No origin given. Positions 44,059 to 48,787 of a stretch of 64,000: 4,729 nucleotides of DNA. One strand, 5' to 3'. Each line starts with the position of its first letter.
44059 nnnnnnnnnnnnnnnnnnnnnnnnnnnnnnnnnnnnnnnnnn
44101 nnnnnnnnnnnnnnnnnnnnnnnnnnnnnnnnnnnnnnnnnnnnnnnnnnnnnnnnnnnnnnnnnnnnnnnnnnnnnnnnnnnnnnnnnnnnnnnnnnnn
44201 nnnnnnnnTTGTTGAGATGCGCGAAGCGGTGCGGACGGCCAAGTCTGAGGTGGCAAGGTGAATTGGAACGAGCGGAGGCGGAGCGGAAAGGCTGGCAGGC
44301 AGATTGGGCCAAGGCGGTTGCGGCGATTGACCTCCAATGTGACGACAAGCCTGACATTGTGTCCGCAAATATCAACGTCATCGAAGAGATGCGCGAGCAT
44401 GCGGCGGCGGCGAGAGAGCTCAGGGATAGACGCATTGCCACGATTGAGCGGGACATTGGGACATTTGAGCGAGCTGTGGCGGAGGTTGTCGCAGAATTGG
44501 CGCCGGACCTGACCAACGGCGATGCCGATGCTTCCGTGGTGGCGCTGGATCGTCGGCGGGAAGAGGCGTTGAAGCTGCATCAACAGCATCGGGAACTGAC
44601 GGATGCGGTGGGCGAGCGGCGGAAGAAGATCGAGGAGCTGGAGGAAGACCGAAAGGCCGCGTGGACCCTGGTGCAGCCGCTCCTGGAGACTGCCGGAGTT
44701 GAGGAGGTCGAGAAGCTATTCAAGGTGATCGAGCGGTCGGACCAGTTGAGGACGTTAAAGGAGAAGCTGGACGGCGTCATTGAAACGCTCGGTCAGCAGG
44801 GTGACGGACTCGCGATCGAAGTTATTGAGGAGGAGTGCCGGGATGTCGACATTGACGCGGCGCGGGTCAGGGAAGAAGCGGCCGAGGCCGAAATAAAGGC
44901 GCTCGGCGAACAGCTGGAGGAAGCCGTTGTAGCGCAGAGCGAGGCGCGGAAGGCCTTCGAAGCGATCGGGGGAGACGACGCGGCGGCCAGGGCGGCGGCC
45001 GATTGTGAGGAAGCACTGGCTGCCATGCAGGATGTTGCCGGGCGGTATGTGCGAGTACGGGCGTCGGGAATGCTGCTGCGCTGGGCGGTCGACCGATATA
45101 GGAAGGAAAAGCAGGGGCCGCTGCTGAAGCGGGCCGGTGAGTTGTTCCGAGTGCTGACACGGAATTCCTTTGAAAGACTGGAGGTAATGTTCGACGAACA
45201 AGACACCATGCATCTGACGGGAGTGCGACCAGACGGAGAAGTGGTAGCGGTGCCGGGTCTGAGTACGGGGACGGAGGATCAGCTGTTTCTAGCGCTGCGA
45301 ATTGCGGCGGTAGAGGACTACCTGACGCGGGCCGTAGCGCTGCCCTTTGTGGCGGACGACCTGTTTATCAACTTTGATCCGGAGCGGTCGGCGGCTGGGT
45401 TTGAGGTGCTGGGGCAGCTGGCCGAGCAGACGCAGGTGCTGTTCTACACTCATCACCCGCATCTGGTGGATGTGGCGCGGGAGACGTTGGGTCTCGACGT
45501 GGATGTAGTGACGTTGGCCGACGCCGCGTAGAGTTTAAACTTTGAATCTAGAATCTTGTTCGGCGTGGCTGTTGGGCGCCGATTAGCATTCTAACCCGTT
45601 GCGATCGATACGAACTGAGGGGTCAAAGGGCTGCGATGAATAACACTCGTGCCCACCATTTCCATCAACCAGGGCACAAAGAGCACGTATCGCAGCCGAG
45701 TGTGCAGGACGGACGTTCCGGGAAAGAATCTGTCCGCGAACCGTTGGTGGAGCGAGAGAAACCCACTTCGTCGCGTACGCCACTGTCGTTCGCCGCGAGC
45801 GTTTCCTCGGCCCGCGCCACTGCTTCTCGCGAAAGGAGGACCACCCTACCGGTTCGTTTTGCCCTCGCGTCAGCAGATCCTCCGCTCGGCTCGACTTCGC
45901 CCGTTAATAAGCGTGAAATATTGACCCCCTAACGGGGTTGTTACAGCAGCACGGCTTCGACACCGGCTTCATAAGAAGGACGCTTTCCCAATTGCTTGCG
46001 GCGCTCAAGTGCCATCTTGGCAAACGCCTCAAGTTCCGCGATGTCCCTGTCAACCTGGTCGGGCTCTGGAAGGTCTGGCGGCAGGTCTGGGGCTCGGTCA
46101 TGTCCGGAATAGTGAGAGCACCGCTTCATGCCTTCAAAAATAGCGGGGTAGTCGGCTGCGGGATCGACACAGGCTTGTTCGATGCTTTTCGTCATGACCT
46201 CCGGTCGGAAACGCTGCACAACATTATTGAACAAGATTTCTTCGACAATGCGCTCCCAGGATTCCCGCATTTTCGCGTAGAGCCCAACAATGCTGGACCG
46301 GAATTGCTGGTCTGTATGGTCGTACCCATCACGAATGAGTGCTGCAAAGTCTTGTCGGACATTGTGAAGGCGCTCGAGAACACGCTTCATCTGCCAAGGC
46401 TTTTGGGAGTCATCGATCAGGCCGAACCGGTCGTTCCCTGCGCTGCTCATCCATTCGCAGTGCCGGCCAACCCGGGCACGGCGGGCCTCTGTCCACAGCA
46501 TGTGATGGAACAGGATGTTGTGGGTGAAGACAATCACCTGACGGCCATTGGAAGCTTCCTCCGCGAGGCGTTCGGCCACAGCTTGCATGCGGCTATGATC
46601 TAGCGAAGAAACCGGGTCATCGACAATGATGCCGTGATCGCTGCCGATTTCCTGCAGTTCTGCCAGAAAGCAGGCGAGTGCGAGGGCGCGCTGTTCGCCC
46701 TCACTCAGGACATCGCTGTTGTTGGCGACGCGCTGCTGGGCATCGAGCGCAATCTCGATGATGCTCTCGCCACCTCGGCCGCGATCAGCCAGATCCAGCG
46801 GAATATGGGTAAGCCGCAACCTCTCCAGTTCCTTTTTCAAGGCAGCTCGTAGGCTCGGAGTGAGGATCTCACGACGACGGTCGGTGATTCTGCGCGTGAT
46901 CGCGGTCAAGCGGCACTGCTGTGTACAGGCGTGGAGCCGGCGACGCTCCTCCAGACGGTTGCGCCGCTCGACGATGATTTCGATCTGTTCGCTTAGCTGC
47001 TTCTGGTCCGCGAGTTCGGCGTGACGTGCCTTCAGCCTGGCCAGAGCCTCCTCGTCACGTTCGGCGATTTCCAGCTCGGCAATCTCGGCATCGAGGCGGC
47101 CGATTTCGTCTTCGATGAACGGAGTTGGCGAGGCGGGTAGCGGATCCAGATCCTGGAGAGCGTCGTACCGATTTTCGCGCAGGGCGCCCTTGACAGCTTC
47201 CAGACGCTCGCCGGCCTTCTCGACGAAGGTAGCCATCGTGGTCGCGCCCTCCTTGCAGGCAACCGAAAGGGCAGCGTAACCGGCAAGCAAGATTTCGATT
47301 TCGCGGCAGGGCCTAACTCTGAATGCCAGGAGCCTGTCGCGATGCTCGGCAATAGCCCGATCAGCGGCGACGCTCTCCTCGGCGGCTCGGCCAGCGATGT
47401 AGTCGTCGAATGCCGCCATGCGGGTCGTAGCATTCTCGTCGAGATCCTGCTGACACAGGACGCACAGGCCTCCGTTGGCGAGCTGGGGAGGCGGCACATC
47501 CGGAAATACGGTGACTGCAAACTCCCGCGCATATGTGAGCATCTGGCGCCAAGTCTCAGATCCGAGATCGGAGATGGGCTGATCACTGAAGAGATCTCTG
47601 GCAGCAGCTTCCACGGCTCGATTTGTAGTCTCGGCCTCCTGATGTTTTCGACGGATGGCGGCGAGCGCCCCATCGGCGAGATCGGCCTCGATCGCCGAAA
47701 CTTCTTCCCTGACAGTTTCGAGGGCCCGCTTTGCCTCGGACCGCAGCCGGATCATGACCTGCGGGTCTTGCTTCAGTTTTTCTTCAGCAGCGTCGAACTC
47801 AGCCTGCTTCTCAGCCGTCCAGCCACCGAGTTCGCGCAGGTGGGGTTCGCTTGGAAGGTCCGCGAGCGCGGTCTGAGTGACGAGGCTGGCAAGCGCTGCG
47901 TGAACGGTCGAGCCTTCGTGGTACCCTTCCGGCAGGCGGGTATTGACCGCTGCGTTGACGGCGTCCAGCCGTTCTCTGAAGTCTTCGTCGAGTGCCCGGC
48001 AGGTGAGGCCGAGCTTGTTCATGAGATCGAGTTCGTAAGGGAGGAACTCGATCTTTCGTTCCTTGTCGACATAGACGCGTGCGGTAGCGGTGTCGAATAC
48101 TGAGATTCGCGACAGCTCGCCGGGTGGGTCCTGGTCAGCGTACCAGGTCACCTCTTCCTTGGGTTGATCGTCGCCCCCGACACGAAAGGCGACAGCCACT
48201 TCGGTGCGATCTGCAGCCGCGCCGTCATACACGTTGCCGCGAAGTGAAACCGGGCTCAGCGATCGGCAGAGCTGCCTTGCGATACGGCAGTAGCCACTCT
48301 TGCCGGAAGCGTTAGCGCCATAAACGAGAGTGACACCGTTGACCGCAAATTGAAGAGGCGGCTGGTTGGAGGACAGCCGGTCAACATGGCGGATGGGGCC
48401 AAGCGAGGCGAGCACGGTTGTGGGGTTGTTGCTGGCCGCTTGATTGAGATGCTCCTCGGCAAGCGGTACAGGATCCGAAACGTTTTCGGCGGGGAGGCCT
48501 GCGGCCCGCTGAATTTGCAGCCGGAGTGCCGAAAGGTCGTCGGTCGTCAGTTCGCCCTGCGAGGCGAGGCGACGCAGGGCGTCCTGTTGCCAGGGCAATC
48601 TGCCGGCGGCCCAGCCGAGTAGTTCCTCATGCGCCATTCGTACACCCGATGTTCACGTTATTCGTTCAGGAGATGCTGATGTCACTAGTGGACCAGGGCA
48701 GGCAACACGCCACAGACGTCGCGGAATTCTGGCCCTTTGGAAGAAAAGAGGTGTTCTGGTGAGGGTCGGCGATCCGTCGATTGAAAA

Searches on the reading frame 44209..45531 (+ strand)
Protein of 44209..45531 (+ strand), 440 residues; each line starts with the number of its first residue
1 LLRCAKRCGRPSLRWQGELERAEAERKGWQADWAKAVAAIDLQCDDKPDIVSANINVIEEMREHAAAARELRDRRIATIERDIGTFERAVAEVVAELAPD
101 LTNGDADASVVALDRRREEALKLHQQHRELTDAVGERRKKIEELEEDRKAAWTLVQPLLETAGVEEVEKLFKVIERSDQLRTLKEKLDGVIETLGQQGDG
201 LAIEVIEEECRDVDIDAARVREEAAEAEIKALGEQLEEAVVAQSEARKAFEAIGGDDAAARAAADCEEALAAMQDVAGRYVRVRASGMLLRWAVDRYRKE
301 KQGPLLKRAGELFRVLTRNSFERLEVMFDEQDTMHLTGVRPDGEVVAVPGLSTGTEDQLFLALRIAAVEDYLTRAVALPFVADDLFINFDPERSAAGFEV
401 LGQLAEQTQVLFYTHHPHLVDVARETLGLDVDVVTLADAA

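Call 12: search_protein_families(library=pfam, proteins=[window:44209-45531:+], max_evalue=0.001)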
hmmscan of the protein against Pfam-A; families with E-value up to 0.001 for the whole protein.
window:44209-45531:+ (440 aa): 0 families

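Call 44: search_protein_families(library=ncbifam, proteins=[window:44209-45531:+], max_evalue=0.001)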
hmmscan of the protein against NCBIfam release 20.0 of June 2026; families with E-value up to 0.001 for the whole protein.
window:44209-45531:+ (440 aa): 0 families

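Call 45: search_protein_families(library=padloc, proteins=[window:44209-45531:+], max_evalue=0.001)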
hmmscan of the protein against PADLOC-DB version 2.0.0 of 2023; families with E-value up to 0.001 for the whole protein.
window:44209-45531:+ (440 aa): 2 families
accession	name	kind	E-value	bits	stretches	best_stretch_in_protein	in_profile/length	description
PDLC04135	mad3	-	2.9e-05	21.8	1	166-429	194-337/374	mads_3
PDLC00103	GajB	-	0.00048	17.1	1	117-197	423-504/612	UrvD helicase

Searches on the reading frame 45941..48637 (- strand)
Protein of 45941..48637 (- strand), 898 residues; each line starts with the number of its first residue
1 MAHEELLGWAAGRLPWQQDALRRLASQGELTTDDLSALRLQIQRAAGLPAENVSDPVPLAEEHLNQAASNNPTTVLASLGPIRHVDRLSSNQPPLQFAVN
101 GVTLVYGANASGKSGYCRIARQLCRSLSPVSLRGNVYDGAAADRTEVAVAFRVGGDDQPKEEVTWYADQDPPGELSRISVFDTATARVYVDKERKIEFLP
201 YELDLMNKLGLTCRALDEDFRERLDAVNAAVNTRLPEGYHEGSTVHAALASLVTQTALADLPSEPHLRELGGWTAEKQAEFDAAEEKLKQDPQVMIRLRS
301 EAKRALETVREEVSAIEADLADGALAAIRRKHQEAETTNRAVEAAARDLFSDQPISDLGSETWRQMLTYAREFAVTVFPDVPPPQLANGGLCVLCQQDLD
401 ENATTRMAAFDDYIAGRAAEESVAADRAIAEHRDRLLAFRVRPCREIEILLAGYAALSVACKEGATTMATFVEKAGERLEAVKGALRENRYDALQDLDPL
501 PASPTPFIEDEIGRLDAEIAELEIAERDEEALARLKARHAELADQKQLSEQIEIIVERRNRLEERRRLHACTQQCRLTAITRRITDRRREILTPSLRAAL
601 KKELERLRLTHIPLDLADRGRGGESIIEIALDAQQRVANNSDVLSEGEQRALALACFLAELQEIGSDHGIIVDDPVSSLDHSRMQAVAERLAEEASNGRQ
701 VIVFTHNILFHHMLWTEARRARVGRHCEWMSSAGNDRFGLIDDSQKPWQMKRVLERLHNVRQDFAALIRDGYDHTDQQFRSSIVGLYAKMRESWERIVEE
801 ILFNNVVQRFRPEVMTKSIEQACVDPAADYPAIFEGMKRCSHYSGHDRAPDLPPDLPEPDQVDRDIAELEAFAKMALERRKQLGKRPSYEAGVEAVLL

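Call 12: search_protein_families(library=pfam, proteins=[window:45941-48637:-], max_evalue=0.001)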
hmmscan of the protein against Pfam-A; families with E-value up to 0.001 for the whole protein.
window:45941-48637:- (898 aa): 3 families
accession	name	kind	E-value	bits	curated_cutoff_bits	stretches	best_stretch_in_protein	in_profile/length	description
PF13166.12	AAA_13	-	5.5e-20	72.1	36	1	525-768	389-622/713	AAA domain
PF13304.12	AAA_21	-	6.2e-10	40.1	27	1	580-709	166-301/304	AAA domain, putative AbiEii toxin, Type IV TA system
PF02463.25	SMC_N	-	7.5e-08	32.5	40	1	534-707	112-198/220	RecF/RecN/SMC N terminal domain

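Call 44: search_protein_families(library=ncbifam, proteins=[window:45941-48637:-], max_evalue=0.001)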
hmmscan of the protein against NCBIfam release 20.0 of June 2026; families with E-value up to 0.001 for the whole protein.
window:45941-48637:- (898 aa): 13 families
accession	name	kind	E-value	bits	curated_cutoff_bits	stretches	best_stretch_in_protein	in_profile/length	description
NF010068.0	PRK13548.1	equivalog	6.6e-08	32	261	1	639-708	133-203/261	heme ABC transporter ATP-binding protein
TIGR00611.2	recf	equivalog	2.7e-07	30.1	172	1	639-695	270-331/339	DNA replication/repair protein RecF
NF010061.0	PRK13538.1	equivalog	1.1e-06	28.3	195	1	624-710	116-195/211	cytochrome c biogenesis heme-transporting ATPase CcmA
TIGR02857.1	CydD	equivalog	2.3e-06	26.8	435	1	633-708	448-517/529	thiol reductant ABC exporter subunit CydD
TIGR03608.1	L_ocin_972_ABC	subfamily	1e-05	25.1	254.85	1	636-710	127-196/206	putative bacteriocin export ABC transporter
TIGR00972.1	3a0107s01c2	equivalog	4.6e-05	22.9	343.2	0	633-709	134-204/248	phosphate ABC transporter ATP-binding protein PstB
TIGR02673.1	FtsE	equivalog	8.4e-05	22.3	264.85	1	631-708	125-197/214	cell division ATP-binding protein FtsE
NF040873.1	AztA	equivalog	0.0001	21.9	220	0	642-707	118-178/191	zinc ABC transporter ATP-binding protein AztA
TIGR01189.1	ccmA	equivalog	0.00013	21.7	131.6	1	622-709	108-188/198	heme ABC exporter ATP-binding protein CcmA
TIGR01166.1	cbiO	subfamily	0.00014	21.4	211.8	1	630-708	114-187/190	cobalt ABC transporter, ATP-binding protein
TIGR04521.1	ECF_ATPase_2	equivalog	0.00026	20.2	330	1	628-708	130-205/279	energy-coupling factor transporter ATPase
TIGR02315.1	ABC_phnC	equivalog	0.00029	20.3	266.1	0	634-708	136-206/243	phosphonate ABC transporter ATP-binding protein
TIGR03375.1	type_I_sec_LssB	subfamily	0.00067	18.1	693.1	0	635-707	595-661/696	type I secretion system permease/ATPase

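Call 45: search_protein_families(library=padloc, proteins=[window:45941-48637:-], max_evalue=0.001)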
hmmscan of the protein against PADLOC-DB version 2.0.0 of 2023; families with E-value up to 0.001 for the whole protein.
window:45941-48637:- (898 aa): 24 families
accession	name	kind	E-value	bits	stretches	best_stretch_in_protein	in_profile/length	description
PDLC04891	PDC-S06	-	8.1e-166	551.8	1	3-880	4-856/858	-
PDLC04893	PDC-S06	-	2e-128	428.1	1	3-880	5-860/862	-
PDLC04888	PDC-S06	-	1.9e-66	222.9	1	75-868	80-841/851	-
PDLC04892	PDC-S06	-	7.1e-58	194.6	1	65-808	59-773/843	-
PDLC04895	PDC-S06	-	5.4e-15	52.9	1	640-706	558-628/784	-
PDLC04894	PDC-S06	-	7e-15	52.6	1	391-714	269-577/740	-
PDLC04135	mad3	-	2.6e-12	45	1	545-707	201-323/374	mads_3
PDLC04887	PDC-S06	-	7e-11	39.4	1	609-714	515-623/790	-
PDLC04896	PDC-S06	-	7.5e-11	39.4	1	636-714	491-572/732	-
PDLC03859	LmuB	-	1.7e-10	38.8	1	298-716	274-597/611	-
PDLC04886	PDC-S06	-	5.6e-10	36.7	1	640-721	495-586/727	-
PDLC02360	PrrC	-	1.1e-09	35.8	1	644-747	142-249/372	PrrC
PDLC04890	PDC-S06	-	1.1e-09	35.4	1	641-721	494-587/732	-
PDLC02980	AriA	-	1.7e-09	36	1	633-709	227-301/304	-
PDLC04898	PDC-S06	-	2.5e-09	34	1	631-716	519-616/752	-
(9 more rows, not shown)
